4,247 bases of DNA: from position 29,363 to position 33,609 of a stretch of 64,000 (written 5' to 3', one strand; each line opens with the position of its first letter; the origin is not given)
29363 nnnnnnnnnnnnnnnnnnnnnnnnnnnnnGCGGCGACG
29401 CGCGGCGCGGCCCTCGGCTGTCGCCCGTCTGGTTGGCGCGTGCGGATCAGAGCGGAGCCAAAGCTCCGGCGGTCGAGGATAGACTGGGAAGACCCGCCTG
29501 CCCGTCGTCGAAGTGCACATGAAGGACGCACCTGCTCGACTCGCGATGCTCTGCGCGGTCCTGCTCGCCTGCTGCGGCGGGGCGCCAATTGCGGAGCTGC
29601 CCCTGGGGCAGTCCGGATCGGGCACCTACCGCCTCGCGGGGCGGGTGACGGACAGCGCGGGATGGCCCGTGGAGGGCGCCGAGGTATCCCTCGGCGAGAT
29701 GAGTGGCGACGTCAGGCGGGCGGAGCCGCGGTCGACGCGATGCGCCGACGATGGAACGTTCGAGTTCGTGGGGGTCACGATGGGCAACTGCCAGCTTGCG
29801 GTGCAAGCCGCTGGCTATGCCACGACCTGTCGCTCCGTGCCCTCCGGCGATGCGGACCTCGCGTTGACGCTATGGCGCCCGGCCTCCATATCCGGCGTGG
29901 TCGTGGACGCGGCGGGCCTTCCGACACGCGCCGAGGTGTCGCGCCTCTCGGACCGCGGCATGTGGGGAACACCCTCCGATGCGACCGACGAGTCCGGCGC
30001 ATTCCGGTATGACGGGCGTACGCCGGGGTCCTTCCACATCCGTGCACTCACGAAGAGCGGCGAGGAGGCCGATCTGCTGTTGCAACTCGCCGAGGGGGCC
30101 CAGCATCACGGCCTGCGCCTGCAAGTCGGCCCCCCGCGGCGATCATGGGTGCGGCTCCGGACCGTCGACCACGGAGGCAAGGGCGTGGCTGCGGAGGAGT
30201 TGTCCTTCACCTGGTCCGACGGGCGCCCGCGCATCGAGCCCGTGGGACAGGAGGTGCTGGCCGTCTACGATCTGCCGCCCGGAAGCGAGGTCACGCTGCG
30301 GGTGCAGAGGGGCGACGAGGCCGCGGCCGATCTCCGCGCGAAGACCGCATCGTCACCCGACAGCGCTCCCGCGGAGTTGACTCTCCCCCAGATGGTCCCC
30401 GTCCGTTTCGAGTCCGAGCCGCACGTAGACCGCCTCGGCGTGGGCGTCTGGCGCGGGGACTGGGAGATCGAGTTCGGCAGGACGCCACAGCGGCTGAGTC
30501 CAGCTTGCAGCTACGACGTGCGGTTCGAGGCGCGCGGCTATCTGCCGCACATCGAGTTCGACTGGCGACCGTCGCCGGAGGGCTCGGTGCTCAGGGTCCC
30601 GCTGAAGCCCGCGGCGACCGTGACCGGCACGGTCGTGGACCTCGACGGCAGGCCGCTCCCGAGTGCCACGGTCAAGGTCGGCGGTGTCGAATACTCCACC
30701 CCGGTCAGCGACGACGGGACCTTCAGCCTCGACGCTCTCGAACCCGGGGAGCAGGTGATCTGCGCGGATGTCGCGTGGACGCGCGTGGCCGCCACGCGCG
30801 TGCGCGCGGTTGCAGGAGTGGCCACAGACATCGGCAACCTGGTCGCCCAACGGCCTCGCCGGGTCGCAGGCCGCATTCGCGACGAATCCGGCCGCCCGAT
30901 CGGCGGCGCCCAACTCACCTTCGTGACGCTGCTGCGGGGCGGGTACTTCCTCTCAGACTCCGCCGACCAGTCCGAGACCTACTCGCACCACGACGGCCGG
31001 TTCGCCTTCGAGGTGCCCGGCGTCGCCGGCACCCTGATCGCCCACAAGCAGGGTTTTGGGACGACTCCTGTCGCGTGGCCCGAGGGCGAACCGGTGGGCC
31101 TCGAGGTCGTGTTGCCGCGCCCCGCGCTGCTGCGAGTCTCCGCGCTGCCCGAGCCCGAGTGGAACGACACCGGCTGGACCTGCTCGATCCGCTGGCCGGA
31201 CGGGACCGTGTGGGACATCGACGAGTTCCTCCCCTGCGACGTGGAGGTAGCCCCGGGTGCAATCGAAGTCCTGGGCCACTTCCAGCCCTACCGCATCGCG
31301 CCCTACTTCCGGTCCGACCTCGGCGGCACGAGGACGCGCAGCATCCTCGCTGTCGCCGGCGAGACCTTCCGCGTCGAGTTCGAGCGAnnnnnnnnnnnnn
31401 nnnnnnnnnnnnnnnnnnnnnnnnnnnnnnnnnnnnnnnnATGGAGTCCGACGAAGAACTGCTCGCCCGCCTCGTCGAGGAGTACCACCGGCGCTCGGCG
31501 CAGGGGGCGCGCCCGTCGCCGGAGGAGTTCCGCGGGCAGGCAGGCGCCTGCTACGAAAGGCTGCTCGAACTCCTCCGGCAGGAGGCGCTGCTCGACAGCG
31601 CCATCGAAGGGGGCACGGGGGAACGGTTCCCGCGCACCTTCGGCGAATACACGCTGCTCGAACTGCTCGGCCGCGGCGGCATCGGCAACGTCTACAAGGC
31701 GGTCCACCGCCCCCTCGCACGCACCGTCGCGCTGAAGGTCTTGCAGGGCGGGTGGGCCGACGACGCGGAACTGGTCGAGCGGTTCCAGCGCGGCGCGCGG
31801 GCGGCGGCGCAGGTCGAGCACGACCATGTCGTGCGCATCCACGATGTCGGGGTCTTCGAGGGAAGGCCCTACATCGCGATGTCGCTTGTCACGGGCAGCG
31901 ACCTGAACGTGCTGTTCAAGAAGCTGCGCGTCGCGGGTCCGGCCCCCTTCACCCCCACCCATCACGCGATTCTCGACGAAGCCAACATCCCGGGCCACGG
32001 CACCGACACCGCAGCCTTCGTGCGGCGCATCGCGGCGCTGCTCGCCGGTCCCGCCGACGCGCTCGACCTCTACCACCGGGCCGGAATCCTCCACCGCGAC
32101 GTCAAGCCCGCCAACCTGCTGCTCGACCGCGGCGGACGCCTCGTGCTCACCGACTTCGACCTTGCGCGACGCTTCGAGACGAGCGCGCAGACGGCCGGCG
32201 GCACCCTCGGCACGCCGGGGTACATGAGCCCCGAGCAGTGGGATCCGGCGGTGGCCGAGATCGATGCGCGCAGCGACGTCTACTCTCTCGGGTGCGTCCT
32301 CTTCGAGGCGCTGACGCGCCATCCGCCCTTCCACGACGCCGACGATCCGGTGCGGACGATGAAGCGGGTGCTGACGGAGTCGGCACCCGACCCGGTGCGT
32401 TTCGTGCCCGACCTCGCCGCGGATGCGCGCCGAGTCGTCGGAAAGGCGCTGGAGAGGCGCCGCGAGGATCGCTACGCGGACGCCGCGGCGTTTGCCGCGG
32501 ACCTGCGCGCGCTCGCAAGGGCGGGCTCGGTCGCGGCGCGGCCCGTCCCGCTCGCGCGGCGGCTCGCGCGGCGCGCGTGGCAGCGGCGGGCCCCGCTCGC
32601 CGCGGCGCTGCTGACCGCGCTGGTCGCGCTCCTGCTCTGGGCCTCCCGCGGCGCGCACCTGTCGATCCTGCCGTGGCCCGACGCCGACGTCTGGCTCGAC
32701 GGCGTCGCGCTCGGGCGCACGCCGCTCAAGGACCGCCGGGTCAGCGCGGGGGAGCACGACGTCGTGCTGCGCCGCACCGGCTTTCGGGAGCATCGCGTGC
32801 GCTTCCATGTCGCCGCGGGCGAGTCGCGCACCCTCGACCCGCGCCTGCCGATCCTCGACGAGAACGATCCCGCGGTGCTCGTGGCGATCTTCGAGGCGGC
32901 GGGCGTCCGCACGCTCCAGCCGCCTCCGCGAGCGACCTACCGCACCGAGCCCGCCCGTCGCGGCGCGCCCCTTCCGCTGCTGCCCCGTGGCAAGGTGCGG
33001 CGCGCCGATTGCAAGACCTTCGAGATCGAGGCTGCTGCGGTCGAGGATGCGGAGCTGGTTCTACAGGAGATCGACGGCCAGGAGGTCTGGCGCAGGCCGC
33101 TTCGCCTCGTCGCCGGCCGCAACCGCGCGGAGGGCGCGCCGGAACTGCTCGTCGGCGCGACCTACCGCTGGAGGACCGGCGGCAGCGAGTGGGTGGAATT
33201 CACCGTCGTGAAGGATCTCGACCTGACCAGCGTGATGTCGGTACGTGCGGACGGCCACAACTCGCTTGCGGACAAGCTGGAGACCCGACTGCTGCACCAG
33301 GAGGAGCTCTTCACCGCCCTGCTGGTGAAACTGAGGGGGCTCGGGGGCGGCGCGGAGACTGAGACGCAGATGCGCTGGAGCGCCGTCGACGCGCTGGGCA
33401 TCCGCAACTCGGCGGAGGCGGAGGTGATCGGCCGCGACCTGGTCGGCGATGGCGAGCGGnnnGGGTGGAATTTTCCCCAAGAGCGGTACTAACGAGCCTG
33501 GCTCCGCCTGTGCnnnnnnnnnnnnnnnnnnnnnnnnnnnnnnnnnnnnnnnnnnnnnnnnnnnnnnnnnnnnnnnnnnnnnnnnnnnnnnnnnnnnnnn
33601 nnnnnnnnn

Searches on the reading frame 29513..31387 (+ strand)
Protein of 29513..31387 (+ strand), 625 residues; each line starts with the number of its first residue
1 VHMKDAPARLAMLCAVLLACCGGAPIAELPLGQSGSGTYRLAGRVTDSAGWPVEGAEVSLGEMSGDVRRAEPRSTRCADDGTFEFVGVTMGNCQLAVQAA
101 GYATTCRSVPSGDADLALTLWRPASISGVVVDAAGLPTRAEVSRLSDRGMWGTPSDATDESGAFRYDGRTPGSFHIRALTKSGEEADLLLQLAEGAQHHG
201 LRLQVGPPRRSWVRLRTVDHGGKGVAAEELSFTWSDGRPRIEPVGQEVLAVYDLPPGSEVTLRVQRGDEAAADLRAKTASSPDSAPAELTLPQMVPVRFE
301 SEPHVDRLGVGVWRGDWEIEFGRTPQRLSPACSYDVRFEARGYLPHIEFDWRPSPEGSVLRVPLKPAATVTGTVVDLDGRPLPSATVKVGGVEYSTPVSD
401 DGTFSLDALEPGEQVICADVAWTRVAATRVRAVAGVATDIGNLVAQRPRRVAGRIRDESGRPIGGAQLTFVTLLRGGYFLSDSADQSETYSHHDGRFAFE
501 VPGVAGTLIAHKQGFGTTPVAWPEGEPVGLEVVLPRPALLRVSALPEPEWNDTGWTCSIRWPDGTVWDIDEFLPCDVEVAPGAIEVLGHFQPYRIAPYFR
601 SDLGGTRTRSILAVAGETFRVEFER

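Call 63: search_protein_families(library=pfam, proteins=[window:29513-31387:+], max_evalue=0.001)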
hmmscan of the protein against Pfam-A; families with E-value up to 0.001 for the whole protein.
window:29513-31387:+ (625 aa): 5 families
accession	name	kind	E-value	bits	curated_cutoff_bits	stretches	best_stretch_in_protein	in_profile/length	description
PF13620.12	CarboxypepD_reg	-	1.2e-34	119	32.3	3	41-109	2-69/82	Carboxypeptidase regulatory-like domain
PF13715.12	CarbopepD_reg_2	-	2.1e-10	40.9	32.2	0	370-416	1-48/88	CarboxypepD_reg-like domain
PF02369.22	Big_1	-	4.9e-07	30.2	34.9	0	35-82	15-61/93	Bacterial Ig-like domain (group 1)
PF00775.27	Dioxygenase_C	-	1.2e-05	25.3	27.3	0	369-389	31-51/182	Dioxygenase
PF15976.11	CooC_C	-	3e-05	24.4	29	0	364-408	13-55/93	CS1-pili formation C-terminal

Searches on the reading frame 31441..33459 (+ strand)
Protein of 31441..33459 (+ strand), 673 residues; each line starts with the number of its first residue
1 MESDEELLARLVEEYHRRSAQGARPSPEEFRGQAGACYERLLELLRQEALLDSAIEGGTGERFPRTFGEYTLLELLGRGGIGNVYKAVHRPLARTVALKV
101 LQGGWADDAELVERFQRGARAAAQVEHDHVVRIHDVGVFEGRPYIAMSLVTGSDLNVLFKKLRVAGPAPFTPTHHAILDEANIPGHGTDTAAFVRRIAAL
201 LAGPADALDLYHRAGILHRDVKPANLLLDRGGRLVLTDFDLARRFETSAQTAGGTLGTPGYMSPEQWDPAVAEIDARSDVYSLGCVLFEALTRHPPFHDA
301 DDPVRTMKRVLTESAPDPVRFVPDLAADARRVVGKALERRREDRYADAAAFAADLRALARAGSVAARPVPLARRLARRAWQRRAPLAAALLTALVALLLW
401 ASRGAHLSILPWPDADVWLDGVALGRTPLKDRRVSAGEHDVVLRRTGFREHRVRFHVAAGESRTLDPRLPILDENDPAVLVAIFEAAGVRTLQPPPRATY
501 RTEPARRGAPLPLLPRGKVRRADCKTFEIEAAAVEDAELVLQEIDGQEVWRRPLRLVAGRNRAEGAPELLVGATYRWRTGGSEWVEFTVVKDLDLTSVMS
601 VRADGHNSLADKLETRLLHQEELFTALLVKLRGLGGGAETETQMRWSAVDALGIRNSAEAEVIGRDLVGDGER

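Call 6: search_protein_families(library=pfam, proteins=[window:31441-33459:+], max_evalue=0.01)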
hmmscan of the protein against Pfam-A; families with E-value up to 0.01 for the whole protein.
seq(673 aa): 6 families
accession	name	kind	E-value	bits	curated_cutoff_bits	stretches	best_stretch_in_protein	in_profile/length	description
PF00069.31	Pkinase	-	2.7e-36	125.7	31.7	1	70-346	1-253/263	Protein kinase domain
PF07714.23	PK_Tyr_Ser-Thr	-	7.7e-21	75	23.1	1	72-300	3-208/258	Protein tyrosine and serine/threonine kinase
PF08308.17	PEGA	-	4.3e-06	27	20.8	1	414-469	12-67/71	PEGA domain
PF17667.7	Pkinase_fungal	-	4.9e-05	22.7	24.1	1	209-264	301-362/387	Fungal protein kinase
PF03109.22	ABC1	-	0.0021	17.7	22.9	0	213-250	185-222/244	ABC1 atypical kinase-like domain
PF01636.29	APH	-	0.0053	17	23.2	1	186-243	139-198/239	Phosphotransferase enzyme family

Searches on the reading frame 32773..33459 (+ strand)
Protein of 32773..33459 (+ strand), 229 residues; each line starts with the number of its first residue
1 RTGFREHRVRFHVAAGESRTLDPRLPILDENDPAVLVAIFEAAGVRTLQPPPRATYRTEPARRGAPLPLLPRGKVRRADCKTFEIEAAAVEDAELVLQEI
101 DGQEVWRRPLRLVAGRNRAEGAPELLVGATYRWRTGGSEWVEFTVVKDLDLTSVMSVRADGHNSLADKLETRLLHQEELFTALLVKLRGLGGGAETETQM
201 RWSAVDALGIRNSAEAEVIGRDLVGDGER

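Call 40: find_homologous_proteins(query=window:32773-33459:+, max_evalue=1e-10)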
Query seq(229 aa): 3573 candidates shared short words with the query, none scored E <= 1e-10.
